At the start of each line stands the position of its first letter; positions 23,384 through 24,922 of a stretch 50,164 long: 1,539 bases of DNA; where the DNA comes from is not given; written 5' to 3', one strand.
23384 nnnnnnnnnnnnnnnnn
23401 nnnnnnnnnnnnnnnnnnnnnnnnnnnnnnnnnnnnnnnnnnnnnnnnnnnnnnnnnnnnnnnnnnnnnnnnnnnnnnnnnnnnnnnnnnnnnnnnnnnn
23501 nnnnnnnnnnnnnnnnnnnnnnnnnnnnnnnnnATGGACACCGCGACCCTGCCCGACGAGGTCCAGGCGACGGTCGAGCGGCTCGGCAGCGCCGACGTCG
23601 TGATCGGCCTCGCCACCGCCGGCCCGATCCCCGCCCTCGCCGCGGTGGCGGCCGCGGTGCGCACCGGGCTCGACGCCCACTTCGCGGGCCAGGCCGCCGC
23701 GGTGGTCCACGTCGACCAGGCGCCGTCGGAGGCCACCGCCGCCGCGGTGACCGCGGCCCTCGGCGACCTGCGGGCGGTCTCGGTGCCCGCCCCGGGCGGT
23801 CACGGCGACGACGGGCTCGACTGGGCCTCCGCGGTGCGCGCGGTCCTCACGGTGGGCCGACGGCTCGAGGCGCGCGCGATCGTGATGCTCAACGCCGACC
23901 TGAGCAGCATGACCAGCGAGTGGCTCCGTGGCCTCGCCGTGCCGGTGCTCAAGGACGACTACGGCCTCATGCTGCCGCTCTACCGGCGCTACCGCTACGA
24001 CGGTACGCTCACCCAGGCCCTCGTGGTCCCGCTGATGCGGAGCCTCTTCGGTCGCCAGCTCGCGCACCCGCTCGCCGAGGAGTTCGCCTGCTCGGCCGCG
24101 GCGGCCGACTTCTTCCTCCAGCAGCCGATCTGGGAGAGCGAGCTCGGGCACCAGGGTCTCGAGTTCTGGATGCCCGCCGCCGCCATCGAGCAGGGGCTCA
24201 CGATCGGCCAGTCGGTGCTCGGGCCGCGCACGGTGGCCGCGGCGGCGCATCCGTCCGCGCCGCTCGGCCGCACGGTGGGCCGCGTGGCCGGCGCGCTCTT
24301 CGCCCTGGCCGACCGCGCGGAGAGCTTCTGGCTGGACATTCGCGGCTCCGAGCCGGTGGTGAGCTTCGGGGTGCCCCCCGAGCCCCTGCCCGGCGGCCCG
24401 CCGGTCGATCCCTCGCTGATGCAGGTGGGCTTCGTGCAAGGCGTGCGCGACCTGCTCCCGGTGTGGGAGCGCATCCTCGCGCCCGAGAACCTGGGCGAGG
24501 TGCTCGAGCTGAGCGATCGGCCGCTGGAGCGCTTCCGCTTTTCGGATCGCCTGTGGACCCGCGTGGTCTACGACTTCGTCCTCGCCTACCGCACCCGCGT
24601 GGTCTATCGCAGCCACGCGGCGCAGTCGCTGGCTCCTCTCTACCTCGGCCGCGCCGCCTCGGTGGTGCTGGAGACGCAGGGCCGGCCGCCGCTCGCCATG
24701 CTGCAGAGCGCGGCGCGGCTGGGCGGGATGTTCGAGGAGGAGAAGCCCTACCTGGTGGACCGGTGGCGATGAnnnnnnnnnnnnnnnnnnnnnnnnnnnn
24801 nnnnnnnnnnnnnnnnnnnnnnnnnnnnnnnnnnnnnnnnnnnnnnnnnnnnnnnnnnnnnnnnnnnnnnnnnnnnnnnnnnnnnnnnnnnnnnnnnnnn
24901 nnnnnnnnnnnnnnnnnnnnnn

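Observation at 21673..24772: Translationally coupled trio (DUF5752-like, TreT-like, GT-A-like) inserted directly upstream of glgE: candidate undescribed module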

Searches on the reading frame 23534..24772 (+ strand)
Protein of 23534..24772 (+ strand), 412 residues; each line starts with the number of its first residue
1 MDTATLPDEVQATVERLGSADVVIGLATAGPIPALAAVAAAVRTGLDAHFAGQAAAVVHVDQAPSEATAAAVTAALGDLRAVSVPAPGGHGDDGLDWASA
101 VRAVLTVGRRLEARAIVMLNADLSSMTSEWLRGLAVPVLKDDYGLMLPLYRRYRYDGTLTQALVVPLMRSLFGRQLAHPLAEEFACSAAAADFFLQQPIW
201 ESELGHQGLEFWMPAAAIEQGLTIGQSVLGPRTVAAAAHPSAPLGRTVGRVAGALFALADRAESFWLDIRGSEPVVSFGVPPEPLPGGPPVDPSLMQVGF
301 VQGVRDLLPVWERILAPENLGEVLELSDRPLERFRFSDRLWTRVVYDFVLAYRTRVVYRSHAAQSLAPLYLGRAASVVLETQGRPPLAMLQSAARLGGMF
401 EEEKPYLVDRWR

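Call 10: search_protein_families(library=pfam, proteins=[window:23534-24772:+], max_evalue=0.01)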
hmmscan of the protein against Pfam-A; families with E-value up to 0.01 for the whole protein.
window:23534-24772:+ (412 aa): 0 families

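Call 11: search_protein_families(library=ncbifam, proteins=[window:23534-24772:+], max_evalue=0.01)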
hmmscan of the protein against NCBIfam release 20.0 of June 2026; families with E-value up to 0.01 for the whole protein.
window:23534-24772:+ (412 aa): 0 families

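Call 15: search_solved_structures(query=window:23534-24769:+, max_evalue=10, show_alignments=2)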
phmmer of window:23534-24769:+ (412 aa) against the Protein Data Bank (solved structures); distinct sequences matched with E-value up to 10: 0.

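Call 19: find_homologous_proteins(query=window:23534-24769:+)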
Query window:23534-24769:+ (412 aa): 263 proteins with E <= 0.001 among 8000 candidates; the best 120 are listed.
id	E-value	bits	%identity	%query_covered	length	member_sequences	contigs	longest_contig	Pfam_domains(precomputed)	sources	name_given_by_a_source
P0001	1.2e-262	889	99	100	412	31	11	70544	-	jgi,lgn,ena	jgi:glucosylglycerate synthase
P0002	1.2e-251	853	97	100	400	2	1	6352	-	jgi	jgi:hypothetical protein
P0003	2.1e-251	852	94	100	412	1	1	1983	-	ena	-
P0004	3.3e-251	851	93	100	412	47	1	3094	-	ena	-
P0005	5.7e-251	851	93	100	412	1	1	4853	-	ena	-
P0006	6.5e-251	850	93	100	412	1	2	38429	-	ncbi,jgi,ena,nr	ncbi:MAG TPA: hypothetical protein VKS62_20095 [Methylomirabilota bacterium]|nr:hypothetical protein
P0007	7.6e-251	850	93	100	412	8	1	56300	-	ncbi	-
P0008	1.0e-250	850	93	100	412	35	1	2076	-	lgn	-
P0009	1.4e-250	849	93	100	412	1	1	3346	-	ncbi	-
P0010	1.5e-250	849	93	100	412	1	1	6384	-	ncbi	-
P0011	1.6e-250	849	93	100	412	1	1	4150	-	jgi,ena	jgi:hypothetical protein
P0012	3.3e-250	848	93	100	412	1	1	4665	-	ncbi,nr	ncbi:MAG TPA: hypothetical protein VNU03_18945 [Methylomirabilota bacterium]|nr:hypothetical protein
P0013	3.5e-250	848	93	100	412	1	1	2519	-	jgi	jgi:hypothetical protein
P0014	6.8e-250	847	93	100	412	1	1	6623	-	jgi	jgi:hypothetical protein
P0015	7.2e-250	847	93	100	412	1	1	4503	-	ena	-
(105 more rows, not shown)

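Call 25: find_related_loci(query=window:23534-24769:+, collection=genome_contigs, flank=8000)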
Query window:23534-24769:+ (412 aa) in genome_contigs; peptide patterns used: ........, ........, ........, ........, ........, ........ (x = any residue, [..] = any of these).
151 stretches matched a pattern; 19 encode a relative of the query (tblastn E <= 1e-3); 18 distinct loci.
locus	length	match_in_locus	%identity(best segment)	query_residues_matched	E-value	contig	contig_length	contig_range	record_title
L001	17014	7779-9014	92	1-412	0e+0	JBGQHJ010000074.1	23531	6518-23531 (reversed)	MAG: Candidatus Methylomirabilia bacterium isolate OBJ2_061818_070_75 k141_1282122_length_23531_cov_16.9578, whole genom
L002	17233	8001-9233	82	1-412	0e+0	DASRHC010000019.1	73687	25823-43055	MAG TPA_asm: Candidatus Methylomirabilota bacterium isolate SMAG_U10074 k141_1017489, whole genome shotgun sequence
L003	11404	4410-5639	83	1-409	0e+0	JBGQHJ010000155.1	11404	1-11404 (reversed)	MAG: Candidatus Methylomirabilia bacterium isolate OBJ2_061818_070_75 k141_1446771_length_11404_cov_12.8950, whole genom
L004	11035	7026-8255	83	1-409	0e+0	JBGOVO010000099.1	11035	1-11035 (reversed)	MAG: Candidatus Methylomirabilia bacterium isolate OBJ_0618_7090110_113 k141_4057298_length_11035_cov_16.6225, whole gen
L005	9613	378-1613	81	1-412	0e+0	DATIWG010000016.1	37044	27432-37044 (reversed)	MAG TPA_asm: Nitrosotalea sp. isolate SMAG_U15217 k141_2851846, whole genome shotgun sequence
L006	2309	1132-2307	92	1-392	0e+0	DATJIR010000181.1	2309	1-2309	MAG TPA_asm: Verrucomicrobiia bacterium isolate SMAG_U15543 k141_2947657, whole genome shotgun sequence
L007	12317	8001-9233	78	1-412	0e+0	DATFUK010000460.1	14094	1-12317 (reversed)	MAG TPA_asm: Candidatus Methylomirabilota bacterium isolate SMAG_U9435 k141_279573, whole genome shotgun sequence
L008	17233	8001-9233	78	1-412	0e+0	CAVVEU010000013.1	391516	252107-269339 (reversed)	MAG: uncultured Candidatus Rokubacteria bacterium isolate MFD02242.bin.2.279 genome assembly, contig: contig_3058, whole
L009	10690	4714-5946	76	1-411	0e+0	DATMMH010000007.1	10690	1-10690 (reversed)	MAG TPA_asm: Candidatus Dormiibacterota bacterium isolate SMAG_U12818 k141_4287720, whole genome shotgun sequence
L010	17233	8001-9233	79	1-412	0e+0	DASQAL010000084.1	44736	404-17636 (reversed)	MAG TPA_asm: Candidatus Acidoferrum sp. isolate SMAG_U11644 k141_1336148, whole genome shotgun sequence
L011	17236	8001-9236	77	1-412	0e+0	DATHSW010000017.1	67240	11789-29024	MAG TPA_asm: Candidatus Deferrimicrobiaceae bacterium isolate SMAG_U16061 k141_106695, whole genome shotgun sequence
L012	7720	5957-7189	79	1-412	0e+0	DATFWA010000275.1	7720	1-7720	MAG TPA_asm: Candidatus Methylomirabilota bacterium isolate SMAG_U9478 k141_749837, whole genome shotgun sequence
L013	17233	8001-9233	77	1-412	0e+0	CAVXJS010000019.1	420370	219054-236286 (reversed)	MAG: uncultured Candidatus Rokubacteria bacterium isolate MFD05567.bin.2.266 genome assembly, contig: contig_74547, whol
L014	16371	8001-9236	93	1-412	0e+0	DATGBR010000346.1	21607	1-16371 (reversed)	MAG TPA_asm: Candidatus Methylomirabilota bacterium isolate SMAG_U9627 k141_55391, whole genome shotgun sequence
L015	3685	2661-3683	74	1-342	9e-171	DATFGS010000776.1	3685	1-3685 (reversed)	MAG TPA_asm: Candidatus Methylomirabilota bacterium isolate SMAG_U8669 k141_1296436, whole genome shotgun sequence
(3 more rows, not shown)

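Call 39: predict_structure(protein=window:23534-24769:+)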
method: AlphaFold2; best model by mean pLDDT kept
length: 412 residues; sequences in the alignment: 1
mean_pLDDT: 36.7   pTM: 0.25
mean pLDDT of the five models: 36.7, 35.0, 30.7, 29.7, 29.2
residues with pLDDT >= 90: 0; 70-90: 0; 50-70: 34; < 50: 378
segments of 3 or more residues with pLDDT < 50: 1-35, 59-64, 78-95, 97-100, 106-412
pLDDT, mean of each block of 10 residues (from residue 1): 36 43 46 50 53 49 49 51 38 43 48 40 37 34 29 30 31 29 30 31 30 30 30 30 33 34 32 34 37 30 32 35 30 30 36 31 36 41 41 42 38 32
secondary structure, 60 per line:
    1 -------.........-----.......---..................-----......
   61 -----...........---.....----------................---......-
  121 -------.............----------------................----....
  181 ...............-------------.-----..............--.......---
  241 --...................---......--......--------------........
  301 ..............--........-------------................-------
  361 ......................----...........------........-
elements in order: H8-16 E22-28 H32-49 E55-60 H66-76 E80-84 H95-110 E114-119 H128-140 H157-172 H177-195 H215-228 H231-237 H243-261 E265-270 E273-278 H293-314 H317-324 H338-353 H361-382 H387-397 H404-411

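Call 47: search_protein_representatives(protein=window:23534-24769:+)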
Query: 412 residues. Proteins with E-value up to 0.001 (for the whole library): 1477; up to 1e-10: 877; up to 1e-30: 240. The best 150 are listed.
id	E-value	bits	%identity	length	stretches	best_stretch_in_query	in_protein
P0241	9.9e-118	410.2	54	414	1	3-412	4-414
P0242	4.4e-97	342.2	48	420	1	19-412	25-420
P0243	1.2e-94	334.2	60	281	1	134-412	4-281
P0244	5.0e-86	305.8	47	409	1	14-412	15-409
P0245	3.5e-69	250.3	39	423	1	9-411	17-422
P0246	4.8e-69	249.9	56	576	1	118-394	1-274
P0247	7.9e-68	245.9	35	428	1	18-412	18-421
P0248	2.8e-67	244.1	37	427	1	17-412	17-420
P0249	5.7e-66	239.7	37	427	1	1-412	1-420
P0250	7.2e-66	239.4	63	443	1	153-369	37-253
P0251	3.5e-65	237.2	42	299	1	113-412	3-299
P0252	2.9e-63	230.8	34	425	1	5-412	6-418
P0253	3.8e-63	230.4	55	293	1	1-214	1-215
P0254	4.8e-62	226.8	35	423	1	6-412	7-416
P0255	1.4e-61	225.3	33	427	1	9-412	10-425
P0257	2.1e-59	218.1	34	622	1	5-411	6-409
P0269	4.7e-56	207.1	32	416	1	4-411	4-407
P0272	8.4e-56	206.2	32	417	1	5-410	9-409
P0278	1.3e-54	202.3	30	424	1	5-412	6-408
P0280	1.9e-54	201.8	28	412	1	11-411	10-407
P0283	5.5e-54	200.3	31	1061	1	9-410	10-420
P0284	6.5e-54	200.0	31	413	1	15-411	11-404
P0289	3.6e-53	197.6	33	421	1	14-411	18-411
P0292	1.1e-52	196.0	31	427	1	2-411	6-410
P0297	5.4e-52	193.7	32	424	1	7-411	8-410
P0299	6.8e-52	193.4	30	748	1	12-409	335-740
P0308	5.2e-51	190.5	31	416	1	5-411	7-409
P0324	3.9e-47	177.7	34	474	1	1-411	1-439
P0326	5.5e-47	177.2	28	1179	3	15-248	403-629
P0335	4.3e-45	171.0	26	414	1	14-412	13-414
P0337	8.7e-45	170.0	29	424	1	10-411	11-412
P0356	1.1e-42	163.0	26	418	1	13-412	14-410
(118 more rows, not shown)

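Call 57: search_protein_families(library=pfam, proteins=[P0283, P0299, P0326, P0257, P0246, P0324, P0335, P0280], max_evalue=0.01)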
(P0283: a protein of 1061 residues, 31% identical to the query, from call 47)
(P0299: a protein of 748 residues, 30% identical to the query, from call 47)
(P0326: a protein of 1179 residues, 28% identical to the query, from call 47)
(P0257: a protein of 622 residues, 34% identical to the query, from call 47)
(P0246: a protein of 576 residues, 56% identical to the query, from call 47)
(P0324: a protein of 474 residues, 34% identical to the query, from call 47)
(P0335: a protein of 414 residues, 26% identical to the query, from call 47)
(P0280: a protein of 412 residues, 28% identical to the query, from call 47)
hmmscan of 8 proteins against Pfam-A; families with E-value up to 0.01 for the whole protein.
P0283 (1061 aa): 2 families
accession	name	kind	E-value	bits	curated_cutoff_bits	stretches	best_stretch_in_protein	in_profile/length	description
PF00535.33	Glycos_transf_2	-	3.7e-17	63.2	23.3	1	774-910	2-131/168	Glycosyl transferase family 2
PF00582.32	Usp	-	3.9e-15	57.1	24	2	459-589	4-141/141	Universal stress protein family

P0299 (748 aa): 2 families
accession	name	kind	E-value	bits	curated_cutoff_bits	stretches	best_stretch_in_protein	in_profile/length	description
PF00535.33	Glycos_transf_2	-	2e-23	83.6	23.3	2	44-155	2-107/168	Glycosyl transferase family 2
PF21969.2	MGS_GT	-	2.4e-09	37.5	27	1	424-577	70-230/239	Mannosylglycerate synthase, GT domain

P0326 (1179 aa): 5 families
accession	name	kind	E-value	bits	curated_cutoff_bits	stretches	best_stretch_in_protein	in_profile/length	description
PF21969.2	MGS_GT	-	2.2e-29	103.1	27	3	476-616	72-218/239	Mannosylglycerate synthase, GT domain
PF00535.33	Glycos_transf_2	-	4.3e-15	56.5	23.3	1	412-547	2-130/168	Glycosyl transferase family 2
PF11111.15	CENP-M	-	5.4e-05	23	25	0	12-90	54-131/174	Centromere protein M (CENP-M)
PF00673.26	Ribosomal_L5_C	-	0.0019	18.7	27.8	0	950-988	43-81/94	ribosomal L5P family C-terminus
PF15957.10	Comm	-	0.0061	17.2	27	0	386-420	50-82/110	Commissureless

P0257 (622 aa): 5 families
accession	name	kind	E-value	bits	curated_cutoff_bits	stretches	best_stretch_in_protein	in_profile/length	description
PF02254.24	TrkA_N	-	7.6e-18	65.4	23.8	1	430-521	1-93/116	TrkA-N domain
PF00535.33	Glycos_transf_2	-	2.5e-09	37.7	23.3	1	25-160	2-126/168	Glycosyl transferase family 2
PF21969.2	MGS_GT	-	7.3e-08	32.6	27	1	95-238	75-222/239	Mannosylglycerate synthase, GT domain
PF13641.12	Glyco_tranf_2_3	-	1.3e-05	25.8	27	1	23-223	3-201/230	Glycosyltransferase like family 2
PF12804.13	NTP_transf_3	-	0.0013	19.4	27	0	78-150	55-124/160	MobA-like NTP transferase domain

P0246 (576 aa): 0 families

P0324 (474 aa): 2 families
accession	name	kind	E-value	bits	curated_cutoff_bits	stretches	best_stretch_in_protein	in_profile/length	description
PF21969.2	MGS_GT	-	5.5e-06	26.4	27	1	106-239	73-209/239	Mannosylglycerate synthase, GT domain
PF00535.33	Glycos_transf_2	-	0.0036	17.7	23.3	0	108-174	65-127/168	Glycosyl transferase family 2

P0335 (414 aa): 1 family
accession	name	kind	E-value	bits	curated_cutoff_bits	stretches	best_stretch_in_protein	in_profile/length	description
PF00535.33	Glycos_transf_2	-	0.0061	17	23.3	0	23-71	2-45/168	Glycosyl transferase family 2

P0280 (412 aa): 2 families
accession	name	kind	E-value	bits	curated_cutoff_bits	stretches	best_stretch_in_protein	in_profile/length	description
PF21969.2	MGS_GT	-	6.3e-07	29.5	27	1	91-249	75-237/239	Mannosylglycerate synthase, GT domain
PF00535.33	Glycos_transf_2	-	0.0013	19.1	23.3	1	23-154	2-125/168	Glycosyl transferase family 2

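Call 58: predict_structure(alignment_id=A3)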
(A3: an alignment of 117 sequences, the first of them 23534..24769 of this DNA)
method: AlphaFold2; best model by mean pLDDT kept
length: 412 residues; sequences in the alignment: 117
mean_pLDDT: 95.8   pTM: 0.93
mean pLDDT of the five models: 95.8, 95.4, 95.4, 95.4, 95.2
residues with pLDDT >= 90: 389; 70-90: 12; 50-70: 10; < 50: 1
segments of 3 or more residues with pLDDT < 50: none
pLDDT, mean of each block of 10 residues (from residue 1): 80 98 96 95 98 98 93 97 81 84 98 98 96 98 98 96 99 98 98 97 95 98 98 82 94 98 98 98 93 98 98 98 98 98 99 97 98 98 95 98 99 97
secondary structure, 60 per line:
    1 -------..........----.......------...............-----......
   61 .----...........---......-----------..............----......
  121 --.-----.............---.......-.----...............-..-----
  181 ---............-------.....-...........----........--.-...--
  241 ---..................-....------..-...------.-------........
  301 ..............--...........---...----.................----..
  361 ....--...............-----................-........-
elements in order: H8-17 E22-28 H35-49 E55-61 H66-76 E80-85 H97-110 E115-120 H129-141 E145-151 H158-172 E184-187 H188-195 H203-207 H209-219 E224-231 H244-261 H263-266 E276-278 H293-314 H317-327 H338-354 H359-364 H367-381 H387-402 H404-411

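Call 60: fold_search(model_id=the predicted structure, library=pdb)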
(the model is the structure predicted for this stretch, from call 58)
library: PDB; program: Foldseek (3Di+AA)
matches with E <= 10: 1090; with E <= 0.001: 155
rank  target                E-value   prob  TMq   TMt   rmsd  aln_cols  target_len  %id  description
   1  2y4j_B                7.4e-13  1.00  0.69  0.75   4.6       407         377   12  MANNOSYLGLYCERATE SYNTHASE IN COMPLEX WITH LACTATE (released 2011-02-02)
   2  2y4j_A                1.1e-12  1.00  0.68  0.73   4.8       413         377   13  MANNOSYLGLYCERATE SYNTHASE IN COMPLEX WITH LACTATE (released 2011-02-02)
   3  2bo4_A                1.9e-12  1.00  0.67  0.72   4.5       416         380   13  Dissection of mannosylglycerate synthase: an archetypal mannosyltransferase (released 2005-06-06)
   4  2y4m_A                4.2e-12  1.00  0.69  0.74   4.4       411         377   12  MANNOSYLGLYCERATE SYNTHASE IN COMPLEX WITH GDP-Mannose (released 2011-02-02)
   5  2bo7_A                4.4e-12  1.00  0.68  0.74   4.6       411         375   12  DISSECTION OF MANNOSYLGLYCERATE SYNTHASE: AN ARCHETYPAL MANNOSYLTRANSFERASE (released 2005-06-06)
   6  2y4l_B                7.8e-12  1.00  0.69  0.74   4.5       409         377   12  MANNOSYLGLYCERATE SYNTHASE IN COMPLEX WITH Manganese and GDP (released 2011-02-02)
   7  2y4k_A                1.6e-11  1.00  0.70  0.75   4.7       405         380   12  MANNOSYLGLYCERATE SYNTHASE IN COMPLEX WITH MG-GDP (released 2011-02-02)
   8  2y4k_B                3.3e-11  1.00  0.69  0.74   4.6       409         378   13  MANNOSYLGLYCERATE SYNTHASE IN COMPLEX WITH MG-GDP (released 2011-02-02)
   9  7pdo                  1.9e-08  1.00  0.43  0.57   6.4       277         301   19  Crystal structure of Mycobacterium hassiacum glucosyl-3-phosphoglycerate synthase at pH 5.5 in complex with UDP (released 2023-02-15)
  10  5jt0                  2.3e-08  1.00  0.41  0.59   6.6       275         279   18  Crystal structure of glucosyl-3-phosphoglycerate synthase from Mycobacterium tuberculosis in complex with Mn2+, uridine- (released 2017-05-24)
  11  4de7                  3.1e-08  1.00  0.42  0.60   6.4       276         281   17  Crystal structure of glucosyl-3-phosphoglycerate synthase from Mycobacterium tuberculosis in complex with Mg2+ and uridi (released 2012-06-06)
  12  7pvl_B                3.3e-08  1.00  0.44  0.59   7.8       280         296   19  Crystal structure of Mycobacterium hassiacum glucosyl-3-phosphoglycerate synthase at pH 8.5 - apo form (released 2023-04-19)
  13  4dec                  3.6e-08  1.00  0.42  0.58   6.6       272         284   18  Crystal structure of glucosyl-3-phosphoglycerate synthase from Mycobacterium tuberculosis in complex with Mn2+, uridine- (released 2012-06-06)
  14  4y6n                  3.6e-08  1.00  0.39  0.55   7.3       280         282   18  Crystal structure of glucosyl-3-phosphoglycerate synthase from Mycobacterium tuberculosis in complex with Mn2+, uridine- (released 2015-07-15)
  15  7qoq_B                4.0e-08  1.00  0.43  0.59   8.0       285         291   18  Crystal structure of Mycobacterium hassiacum glucosyl-3-phosphoglycerate synthase at pH 8.5 in complex with UMP and Ma (released 2023-01-18)
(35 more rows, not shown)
